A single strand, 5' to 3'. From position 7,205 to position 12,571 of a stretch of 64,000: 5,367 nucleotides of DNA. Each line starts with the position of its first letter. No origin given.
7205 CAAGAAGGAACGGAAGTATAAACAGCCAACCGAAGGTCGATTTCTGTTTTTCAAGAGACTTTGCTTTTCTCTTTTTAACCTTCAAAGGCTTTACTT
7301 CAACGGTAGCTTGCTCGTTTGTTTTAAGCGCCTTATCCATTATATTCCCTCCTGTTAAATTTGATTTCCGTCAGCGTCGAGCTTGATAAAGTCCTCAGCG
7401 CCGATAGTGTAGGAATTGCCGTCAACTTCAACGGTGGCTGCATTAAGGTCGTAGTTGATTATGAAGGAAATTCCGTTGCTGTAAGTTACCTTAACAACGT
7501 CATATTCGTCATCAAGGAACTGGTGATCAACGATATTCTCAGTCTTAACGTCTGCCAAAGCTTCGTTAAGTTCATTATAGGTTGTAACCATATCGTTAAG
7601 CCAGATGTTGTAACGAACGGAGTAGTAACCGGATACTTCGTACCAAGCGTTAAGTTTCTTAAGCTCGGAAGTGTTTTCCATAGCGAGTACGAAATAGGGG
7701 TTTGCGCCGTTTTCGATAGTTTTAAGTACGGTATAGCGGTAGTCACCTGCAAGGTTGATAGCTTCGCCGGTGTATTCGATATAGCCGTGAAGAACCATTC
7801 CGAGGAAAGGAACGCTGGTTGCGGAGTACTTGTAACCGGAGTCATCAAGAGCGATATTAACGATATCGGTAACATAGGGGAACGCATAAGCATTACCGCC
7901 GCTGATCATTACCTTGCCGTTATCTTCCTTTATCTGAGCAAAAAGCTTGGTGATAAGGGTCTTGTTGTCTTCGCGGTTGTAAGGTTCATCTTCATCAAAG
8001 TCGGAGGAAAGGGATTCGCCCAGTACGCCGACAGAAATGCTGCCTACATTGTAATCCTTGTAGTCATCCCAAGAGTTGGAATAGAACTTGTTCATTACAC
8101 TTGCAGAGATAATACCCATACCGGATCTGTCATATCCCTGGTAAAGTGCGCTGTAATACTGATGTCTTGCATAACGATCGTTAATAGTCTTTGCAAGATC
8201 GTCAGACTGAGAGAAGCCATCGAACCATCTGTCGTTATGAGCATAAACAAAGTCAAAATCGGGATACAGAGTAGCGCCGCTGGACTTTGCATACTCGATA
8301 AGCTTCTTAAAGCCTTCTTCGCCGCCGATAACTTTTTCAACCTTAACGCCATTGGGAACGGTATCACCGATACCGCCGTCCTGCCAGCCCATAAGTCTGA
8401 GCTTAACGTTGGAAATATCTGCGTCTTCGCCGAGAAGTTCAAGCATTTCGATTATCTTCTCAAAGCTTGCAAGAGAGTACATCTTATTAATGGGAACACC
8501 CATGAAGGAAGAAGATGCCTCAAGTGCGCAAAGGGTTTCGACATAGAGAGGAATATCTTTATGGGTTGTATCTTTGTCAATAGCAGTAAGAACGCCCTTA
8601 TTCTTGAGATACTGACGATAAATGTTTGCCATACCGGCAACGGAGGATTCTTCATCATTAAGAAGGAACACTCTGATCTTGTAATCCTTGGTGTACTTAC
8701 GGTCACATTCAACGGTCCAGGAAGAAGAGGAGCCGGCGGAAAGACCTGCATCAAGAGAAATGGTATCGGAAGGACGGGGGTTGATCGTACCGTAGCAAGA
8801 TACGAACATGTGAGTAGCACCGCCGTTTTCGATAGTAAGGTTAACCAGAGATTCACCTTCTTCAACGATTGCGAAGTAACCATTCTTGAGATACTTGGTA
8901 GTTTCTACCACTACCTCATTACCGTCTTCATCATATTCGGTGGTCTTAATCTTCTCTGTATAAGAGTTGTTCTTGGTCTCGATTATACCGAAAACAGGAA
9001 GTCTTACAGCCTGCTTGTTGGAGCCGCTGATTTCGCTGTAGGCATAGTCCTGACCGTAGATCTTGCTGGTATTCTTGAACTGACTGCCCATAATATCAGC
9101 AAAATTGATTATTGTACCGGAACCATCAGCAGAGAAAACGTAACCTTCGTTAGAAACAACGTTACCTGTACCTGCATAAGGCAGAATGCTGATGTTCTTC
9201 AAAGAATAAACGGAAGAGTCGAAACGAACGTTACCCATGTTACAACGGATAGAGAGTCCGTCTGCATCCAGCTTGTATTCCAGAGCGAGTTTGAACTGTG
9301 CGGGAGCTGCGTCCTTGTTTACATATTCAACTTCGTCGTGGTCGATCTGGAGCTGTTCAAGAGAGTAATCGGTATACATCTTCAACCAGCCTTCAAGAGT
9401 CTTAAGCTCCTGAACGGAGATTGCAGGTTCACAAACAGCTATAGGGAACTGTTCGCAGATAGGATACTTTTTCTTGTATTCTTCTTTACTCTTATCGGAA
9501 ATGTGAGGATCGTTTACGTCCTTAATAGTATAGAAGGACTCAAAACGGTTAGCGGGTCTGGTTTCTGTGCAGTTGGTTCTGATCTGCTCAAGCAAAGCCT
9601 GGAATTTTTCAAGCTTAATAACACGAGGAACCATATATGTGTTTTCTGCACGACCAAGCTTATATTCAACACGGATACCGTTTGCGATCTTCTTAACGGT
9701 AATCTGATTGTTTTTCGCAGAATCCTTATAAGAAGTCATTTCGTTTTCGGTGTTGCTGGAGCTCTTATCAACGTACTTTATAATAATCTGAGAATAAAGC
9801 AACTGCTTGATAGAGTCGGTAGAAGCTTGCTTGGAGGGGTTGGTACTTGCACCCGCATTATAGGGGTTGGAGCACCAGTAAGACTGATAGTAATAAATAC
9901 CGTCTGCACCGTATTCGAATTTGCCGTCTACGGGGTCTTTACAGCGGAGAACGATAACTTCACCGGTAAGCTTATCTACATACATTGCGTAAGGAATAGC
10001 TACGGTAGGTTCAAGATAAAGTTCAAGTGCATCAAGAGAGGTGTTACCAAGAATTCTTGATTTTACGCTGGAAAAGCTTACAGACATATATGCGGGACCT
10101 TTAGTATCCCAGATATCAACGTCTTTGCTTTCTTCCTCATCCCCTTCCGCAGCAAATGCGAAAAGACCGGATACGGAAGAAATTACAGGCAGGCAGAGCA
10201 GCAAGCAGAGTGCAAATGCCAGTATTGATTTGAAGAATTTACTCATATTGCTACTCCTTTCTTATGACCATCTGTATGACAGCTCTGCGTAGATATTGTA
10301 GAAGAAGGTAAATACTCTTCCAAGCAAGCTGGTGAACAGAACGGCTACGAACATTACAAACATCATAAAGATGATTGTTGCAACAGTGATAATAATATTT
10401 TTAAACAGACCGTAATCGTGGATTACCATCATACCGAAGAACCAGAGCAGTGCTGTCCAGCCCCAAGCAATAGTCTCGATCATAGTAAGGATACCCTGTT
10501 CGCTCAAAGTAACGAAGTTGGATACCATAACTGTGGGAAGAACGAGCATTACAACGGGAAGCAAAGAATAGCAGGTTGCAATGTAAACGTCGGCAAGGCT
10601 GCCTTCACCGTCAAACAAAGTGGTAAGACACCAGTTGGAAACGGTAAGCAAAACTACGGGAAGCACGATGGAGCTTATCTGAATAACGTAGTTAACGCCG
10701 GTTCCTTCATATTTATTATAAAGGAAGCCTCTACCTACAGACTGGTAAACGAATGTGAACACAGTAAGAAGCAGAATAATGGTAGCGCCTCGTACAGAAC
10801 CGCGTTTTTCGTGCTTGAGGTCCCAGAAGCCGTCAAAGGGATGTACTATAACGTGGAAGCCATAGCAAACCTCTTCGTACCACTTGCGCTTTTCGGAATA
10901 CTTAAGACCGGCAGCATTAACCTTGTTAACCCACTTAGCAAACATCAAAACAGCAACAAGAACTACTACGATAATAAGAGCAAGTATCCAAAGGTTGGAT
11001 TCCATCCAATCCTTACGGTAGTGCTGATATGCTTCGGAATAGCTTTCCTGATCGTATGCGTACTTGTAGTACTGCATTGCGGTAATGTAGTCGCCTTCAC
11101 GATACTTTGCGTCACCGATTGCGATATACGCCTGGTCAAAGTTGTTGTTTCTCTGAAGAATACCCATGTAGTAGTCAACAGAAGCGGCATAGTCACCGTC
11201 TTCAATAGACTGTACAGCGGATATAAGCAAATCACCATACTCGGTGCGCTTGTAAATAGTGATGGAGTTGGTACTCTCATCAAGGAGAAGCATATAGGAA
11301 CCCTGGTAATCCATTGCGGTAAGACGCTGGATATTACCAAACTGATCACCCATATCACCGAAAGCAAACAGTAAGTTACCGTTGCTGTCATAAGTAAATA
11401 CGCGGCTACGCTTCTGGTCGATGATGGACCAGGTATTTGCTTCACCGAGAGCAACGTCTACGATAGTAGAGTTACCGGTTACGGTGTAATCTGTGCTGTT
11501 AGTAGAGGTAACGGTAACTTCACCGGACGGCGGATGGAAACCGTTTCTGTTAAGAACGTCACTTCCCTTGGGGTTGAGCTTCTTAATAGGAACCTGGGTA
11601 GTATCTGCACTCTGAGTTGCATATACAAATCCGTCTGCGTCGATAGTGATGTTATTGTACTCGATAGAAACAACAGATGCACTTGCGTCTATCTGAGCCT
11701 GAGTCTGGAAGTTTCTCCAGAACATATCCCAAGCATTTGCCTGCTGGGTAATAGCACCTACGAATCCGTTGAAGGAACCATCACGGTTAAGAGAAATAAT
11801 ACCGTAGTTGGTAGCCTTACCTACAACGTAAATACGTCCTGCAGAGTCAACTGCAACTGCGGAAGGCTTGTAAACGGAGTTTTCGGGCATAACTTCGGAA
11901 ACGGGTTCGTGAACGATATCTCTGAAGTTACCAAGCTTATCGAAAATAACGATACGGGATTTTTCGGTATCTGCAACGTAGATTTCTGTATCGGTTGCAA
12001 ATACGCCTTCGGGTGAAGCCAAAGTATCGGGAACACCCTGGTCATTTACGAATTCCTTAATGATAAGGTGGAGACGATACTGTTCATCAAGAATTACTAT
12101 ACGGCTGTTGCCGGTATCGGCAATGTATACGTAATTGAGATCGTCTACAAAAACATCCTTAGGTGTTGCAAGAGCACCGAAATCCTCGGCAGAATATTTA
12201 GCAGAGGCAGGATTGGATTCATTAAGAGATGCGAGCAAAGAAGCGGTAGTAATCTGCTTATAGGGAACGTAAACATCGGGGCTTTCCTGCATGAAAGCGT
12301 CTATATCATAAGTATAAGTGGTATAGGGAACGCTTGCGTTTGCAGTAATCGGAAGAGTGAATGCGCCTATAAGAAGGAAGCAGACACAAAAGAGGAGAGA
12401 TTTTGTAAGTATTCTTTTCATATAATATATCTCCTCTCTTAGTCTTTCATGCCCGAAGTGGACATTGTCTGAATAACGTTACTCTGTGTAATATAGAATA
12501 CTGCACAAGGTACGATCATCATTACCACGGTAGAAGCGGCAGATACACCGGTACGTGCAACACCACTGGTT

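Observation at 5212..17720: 12.4-kb seven-gene operon combining one giant SBP, two full ABC permease pairs, an NHL/TPR/Yip1 membrane fusion and a 963-aa secreted protein, with no ATPase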

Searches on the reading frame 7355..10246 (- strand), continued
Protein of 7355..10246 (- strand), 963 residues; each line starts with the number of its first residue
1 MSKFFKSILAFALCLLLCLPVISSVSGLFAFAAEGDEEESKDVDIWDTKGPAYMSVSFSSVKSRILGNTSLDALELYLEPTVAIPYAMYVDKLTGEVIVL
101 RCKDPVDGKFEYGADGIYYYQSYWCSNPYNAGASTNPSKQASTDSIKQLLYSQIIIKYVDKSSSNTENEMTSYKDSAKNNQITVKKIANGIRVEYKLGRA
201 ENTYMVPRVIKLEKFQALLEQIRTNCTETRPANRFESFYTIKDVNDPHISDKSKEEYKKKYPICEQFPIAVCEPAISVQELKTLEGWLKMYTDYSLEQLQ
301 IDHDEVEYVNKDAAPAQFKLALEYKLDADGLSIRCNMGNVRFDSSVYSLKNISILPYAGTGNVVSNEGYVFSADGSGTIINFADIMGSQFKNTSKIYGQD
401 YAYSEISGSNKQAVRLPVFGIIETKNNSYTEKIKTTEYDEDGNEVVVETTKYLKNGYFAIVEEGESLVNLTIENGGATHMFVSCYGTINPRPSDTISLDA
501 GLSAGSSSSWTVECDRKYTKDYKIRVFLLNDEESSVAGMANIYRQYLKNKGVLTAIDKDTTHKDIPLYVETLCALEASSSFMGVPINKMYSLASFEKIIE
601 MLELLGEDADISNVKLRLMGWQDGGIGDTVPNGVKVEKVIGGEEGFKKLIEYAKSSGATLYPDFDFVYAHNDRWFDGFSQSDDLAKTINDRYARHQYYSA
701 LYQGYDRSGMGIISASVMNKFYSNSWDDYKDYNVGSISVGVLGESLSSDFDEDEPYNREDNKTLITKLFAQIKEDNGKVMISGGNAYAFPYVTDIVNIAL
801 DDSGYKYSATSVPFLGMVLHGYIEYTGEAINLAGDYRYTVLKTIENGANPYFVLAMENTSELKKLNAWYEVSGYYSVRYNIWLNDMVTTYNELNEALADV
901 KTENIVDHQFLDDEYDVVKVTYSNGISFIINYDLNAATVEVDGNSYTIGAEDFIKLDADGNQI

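Call 100: search_protein_families(library=pfam, proteins=[P0460, P0428, P0451, P0487, P0507], max_evalue=0.001)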
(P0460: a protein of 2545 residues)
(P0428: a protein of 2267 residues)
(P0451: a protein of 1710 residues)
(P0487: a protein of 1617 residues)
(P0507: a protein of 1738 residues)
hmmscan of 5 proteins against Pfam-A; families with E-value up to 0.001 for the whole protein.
P0460 (2545 aa): 1 family
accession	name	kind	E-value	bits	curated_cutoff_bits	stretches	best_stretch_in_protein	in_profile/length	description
PF18952.6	DUF5696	-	5.4e-113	379.1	25.6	2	524-1021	130-576/612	Family of unknown function (DUF5696)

P0428 (2267 aa): 1 family
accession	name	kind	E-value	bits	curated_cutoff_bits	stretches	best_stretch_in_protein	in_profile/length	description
PF18952.6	DUF5696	-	6.4e-117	392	25.6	3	682-990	277-577/612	Family of unknown function (DUF5696)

P0451 (1710 aa): 1 family
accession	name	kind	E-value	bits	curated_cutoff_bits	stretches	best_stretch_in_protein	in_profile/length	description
PF18952.6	DUF5696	-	1.8e-135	453.3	25.6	2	999-1473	128-573/612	Family of unknown function (DUF5696)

P0487 (1617 aa): 2 families
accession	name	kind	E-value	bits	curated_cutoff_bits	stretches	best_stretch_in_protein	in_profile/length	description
PF18952.6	DUF5696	-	5.5e-136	455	25.6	2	939-1399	133-579/612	Family of unknown function (DUF5696)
PF21461.3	HL_N-beta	-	5.4e-06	26.5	27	1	868-901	15-47/57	Hyaluronate lyase, N-terminal beta-sheet domain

P0507 (1738 aa): 1 family
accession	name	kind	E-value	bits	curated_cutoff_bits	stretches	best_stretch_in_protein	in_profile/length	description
PF18952.6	DUF5696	-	1.5e-130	437.1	25.6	2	1033-1499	134-576/612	Family of unknown function (DUF5696)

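Call 103: fold_search(model_id=the predicted structure, library=pdb)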
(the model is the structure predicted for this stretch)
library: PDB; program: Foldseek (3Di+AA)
matches with E <= 10: 1153; with E <= 0.001: 524
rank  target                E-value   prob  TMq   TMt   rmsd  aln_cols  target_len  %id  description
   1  5opq_A                2.1e-30  1.00  0.50  0.70   7.4       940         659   12  A 3,6-anhydro-D-galactosidase produced by Zobellia galactanivorans. This is an exo-lytic enzyme that hydrolyzes termin (released 2017-11-29)
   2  8rzk_A                1.6e-29  1.00  0.49  0.69   7.4       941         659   12  The Michaelis complex of ZgGH129 D486N from Zobellia galactanivorans with neo-b/k-oligo-carrageenan tetrasaccharide (b (released 2024-07-31)
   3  5opq_D                1.8e-28  1.00  0.51  0.72   6.7       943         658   12  A 3,6-anhydro-D-galactosidase produced by Zobellia galactanivorans. This is an exo-lytic enzyme that hydrolyzes termin (released 2017-11-29)
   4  5wzp_A                7.8e-23  1.00  0.42  0.64   7.3       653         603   12  Alpha-N-acetylgalactosaminidase NagBb from Bifidobacterium bifidum - ligand free (released 2017-06-07)
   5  5wzr_A                8.7e-23  1.00  0.49  0.71   7.8       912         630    9  Alpha-N-acetylgalactosaminidase NagBb from Bifidobacterium bifidum - Gal-NHAc-DNJ complex (released 2017-06-07)
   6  5wzq_A                2.1e-22  1.00  0.47  0.70   7.5       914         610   10  Alpha-N-acetylgalactosaminidase NagBb from Bifidobacterium bifidum - quadruple mutant (released 2017-06-07)
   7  5wzn_A                2.8e-22  1.00  0.49  0.73   7.0       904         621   10  Alpha-N-acetylgalactosaminidase NagBb from Bifidobacterium bifidum - GalNAc complex (released 2017-06-07)
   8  5wzn_B                6.8e-22  1.00  0.49  0.72   6.5       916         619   10  Alpha-N-acetylgalactosaminidase NagBb from Bifidobacterium bifidum - GalNAc complex (released 2017-06-07)
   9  5wzr_B                7.1e-22  1.00  0.48  0.70   7.4       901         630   10  Alpha-N-acetylgalactosaminidase NagBb from Bifidobacterium bifidum - Gal-NHAc-DNJ complex (released 2017-06-07)
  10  5wzq_B                2.1e-21  1.00  0.47  0.71   7.5       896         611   10  Alpha-N-acetylgalactosaminidase NagBb from Bifidobacterium bifidum - quadruple mutant (released 2017-06-07)
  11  5wzp_B                3.3e-21  1.00  0.41  0.63   7.2       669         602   12  Alpha-N-acetylgalactosaminidase NagBb from Bifidobacterium bifidum - ligand free (released 2017-06-07)
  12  5a58_A                3.6e-15  1.00  0.35  0.31  12.2      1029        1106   10  The structure of GH101 D764N mutant from Streptococcus pneumoniae TIGR4 in complex with serinyl T-antigen (released 2015-09-02)
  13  5a57                  1.0e-14  1.00  0.30  0.27  14.2       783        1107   12  The structure of GH101 from Streptococcus pneumoniae TIGR4 in complex with PUGT (released 2015-09-02)
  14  5a56_A                3.3e-14  1.00  0.31  0.28  11.9       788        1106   12  The structure of GH101 from Streptococcus pneumoniae TIGR4 in complex with 1-O-methyl-T-antigen (released 2015-09-02)
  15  5a55                  3.5e-14  1.00  0.30  0.27  14.4       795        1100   12  The native structure of GH101 from Streptococcus pneumoniae TIGR4 (released 2015-09-02)
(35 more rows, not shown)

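Call 104: list_cluster_members(proteins=[window:7355-10246:-, window:10262-12421:-, window:14318-17620:-, window:5212-6324:-, window:6336-7340:-])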
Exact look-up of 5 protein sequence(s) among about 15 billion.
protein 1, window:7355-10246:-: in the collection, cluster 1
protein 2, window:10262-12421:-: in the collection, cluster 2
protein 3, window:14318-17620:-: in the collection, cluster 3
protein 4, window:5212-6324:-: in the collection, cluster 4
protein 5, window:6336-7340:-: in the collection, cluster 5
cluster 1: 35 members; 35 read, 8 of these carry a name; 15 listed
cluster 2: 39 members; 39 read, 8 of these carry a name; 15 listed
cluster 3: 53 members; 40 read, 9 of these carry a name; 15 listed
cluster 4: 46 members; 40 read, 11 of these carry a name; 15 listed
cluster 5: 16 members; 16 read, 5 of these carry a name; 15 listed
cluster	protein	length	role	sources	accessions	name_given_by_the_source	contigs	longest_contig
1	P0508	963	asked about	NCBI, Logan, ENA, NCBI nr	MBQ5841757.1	MAG: hypothetical protein IIW63_01230 [Clostridia bacterium] | hypothetical protein [Clostridia bacterium]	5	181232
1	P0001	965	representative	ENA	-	-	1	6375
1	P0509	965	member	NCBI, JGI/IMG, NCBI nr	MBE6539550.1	MAG: hypothetical protein E7674_02285 [Ruminococcaceae bacterium] | hypothetical protein [Oscillospiraceae bacterium]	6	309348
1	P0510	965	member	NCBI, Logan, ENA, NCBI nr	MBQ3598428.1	MAG: hypothetical protein II987_04090 [Clostridia bacterium] | hypothetical protein [Clostridia bacterium]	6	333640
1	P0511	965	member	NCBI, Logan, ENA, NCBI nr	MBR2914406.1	MAG: hypothetical protein IKC06_01170 [Clostridia bacterium] | hypothetical protein [Clostridia bacterium]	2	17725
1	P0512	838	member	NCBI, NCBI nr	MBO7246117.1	MAG: hypothetical protein J6V56_05070, partial [Clostridia bacterium] | hypothetical protein [Clostridia bacterium]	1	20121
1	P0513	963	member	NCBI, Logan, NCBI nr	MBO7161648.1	MAG: hypothetical protein J6W15_02425 [Clostridia bacterium] | hypothetical protein [Clostridia bacterium]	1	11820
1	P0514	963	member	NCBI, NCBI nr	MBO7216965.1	MAG: hypothetical protein J6V84_08225 [Clostridia bacterium] | hypothetical protein [Clostridia bacterium]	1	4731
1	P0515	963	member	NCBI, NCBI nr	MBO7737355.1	MAG: hypothetical protein J6S77_01475 [Clostridia bacterium] | hypothetical protein [Clostridia bacterium]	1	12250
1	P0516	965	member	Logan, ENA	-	-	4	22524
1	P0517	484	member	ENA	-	-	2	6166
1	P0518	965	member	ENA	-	-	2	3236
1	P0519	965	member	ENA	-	-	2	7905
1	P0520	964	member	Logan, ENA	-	-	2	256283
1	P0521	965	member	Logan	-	-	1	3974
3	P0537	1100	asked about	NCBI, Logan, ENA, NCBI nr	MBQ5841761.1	MAG: extracellular solute-binding protein [Clostridia bacterium] | extracellular solute-binding protein [Clostridia bacterium]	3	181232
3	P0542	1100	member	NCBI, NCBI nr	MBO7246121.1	MAG: extracellular solute-binding protein [Clostridia bacterium] | extracellular solute-binding protein [Clostridia bacterium]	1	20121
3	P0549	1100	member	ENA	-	-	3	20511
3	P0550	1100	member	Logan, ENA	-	-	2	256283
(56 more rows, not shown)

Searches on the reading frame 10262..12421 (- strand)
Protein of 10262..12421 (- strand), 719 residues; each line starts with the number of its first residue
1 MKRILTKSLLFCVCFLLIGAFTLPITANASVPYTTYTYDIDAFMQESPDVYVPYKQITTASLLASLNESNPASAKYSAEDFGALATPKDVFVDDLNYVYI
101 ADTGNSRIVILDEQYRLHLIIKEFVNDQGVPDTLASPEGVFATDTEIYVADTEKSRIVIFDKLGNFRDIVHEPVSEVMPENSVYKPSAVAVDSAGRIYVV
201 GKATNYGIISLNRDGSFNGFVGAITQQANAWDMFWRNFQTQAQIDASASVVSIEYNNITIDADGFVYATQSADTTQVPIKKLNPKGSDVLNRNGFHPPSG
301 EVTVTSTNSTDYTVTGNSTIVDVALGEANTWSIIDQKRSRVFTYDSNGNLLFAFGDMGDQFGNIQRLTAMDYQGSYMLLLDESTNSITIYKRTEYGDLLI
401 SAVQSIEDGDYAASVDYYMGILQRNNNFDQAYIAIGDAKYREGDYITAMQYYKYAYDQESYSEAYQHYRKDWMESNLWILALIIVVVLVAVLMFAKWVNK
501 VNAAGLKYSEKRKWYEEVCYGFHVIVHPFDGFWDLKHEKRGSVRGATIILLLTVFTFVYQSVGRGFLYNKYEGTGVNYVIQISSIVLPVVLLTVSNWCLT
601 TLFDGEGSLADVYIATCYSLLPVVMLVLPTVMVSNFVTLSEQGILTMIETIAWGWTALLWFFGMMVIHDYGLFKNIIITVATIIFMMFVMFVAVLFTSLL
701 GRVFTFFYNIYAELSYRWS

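Call 3: search_protein_families(library=pfam, proteins=[window:10262-12421:-], max_evalue=0.01)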
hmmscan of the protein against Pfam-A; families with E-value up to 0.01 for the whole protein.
window:10262-12421:- (719 aa): 3 families
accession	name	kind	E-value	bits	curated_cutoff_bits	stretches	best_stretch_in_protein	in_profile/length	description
PF04893.22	Yip1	-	2.7e-14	53.8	28.6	1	522-693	1-172/173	Yip1 domain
PF01436.27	NHL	-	8.5e-11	41.8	20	0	85-110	2-27/28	NHL repeat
PF06739.17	SBBP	-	2e-05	24.8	20.5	1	184-206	13-35/38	Beta-propeller repeat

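Call 4: search_protein_families(library=ncbifam, proteins=[window:10262-12421:-], max_evalue=0.01)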
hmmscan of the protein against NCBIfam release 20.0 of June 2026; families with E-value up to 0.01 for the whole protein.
window:10262-12421:- (719 aa): 2 families
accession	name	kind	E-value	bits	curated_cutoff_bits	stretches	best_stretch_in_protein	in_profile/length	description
NF035926.1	scyF_NHL_VPEP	equivalog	7.7e-12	45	350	1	145-180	258-293/376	scytonemin biosynthesis PEP-CTERM protein ScyF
TIGR02608.1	delta_60_rpt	domain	0.0075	16.1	76.5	0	188-216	5-39/55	delta-60 repeat domain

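Call 11: search_solved_structures(query=window:10262-12421:-, max_evalue=1)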
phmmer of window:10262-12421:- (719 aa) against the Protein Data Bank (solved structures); distinct sequences matched with E-value up to 1: 69 (the best 60 are shown).
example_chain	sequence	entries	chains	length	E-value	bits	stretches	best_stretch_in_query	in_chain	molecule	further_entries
9qhb_A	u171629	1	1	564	6.6e-29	103.8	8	407-461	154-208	Engineered tetratricopeptide repeat protein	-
3wwa_A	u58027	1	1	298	3.5e-18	68.4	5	80-205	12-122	Pizza7H protein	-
6qsd_A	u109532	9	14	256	3.2e-17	65.2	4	80-205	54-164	Pizza6S | Pizza6-S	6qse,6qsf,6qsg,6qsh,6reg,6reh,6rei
6rej_A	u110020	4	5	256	1.5e-16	63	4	80-206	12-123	Pizza6-SH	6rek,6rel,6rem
7zpz_A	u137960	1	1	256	2.6e-16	62.2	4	80-206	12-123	Pizza6-TSR-TSH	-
6f0t_A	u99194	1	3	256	5e-16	61.3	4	83-206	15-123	Pizza6-SFW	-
9qhc_A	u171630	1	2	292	7.6e-16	60.7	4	407-462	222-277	Engineered tetratricopeptide repeat protein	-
3ww9_A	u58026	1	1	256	2.2e-15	59.1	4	80-206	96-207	pizza6 protein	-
6f0s_A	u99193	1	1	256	3e-15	58.7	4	80-205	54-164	Pizza6-SYW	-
7zqg_A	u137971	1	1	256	3.9e-15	58.3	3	176-206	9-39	Pizza6-KSH-TSH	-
7zpw_A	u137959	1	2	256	4.9e-15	58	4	80-206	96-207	Pizza6-TSK-TSH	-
7zph_A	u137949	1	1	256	1.5e-14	56.4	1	83-205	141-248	Pizza6-TNK-RSH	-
6ren_A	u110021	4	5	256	2.4e-14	55.7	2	80-208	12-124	3fPizza6-SH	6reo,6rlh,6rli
7zq2_A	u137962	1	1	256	3.7e-14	55.1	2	81-205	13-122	Pizza6-RSH-TSH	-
6i3b_A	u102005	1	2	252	1e-13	53.6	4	80-206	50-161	cPizza6-AYW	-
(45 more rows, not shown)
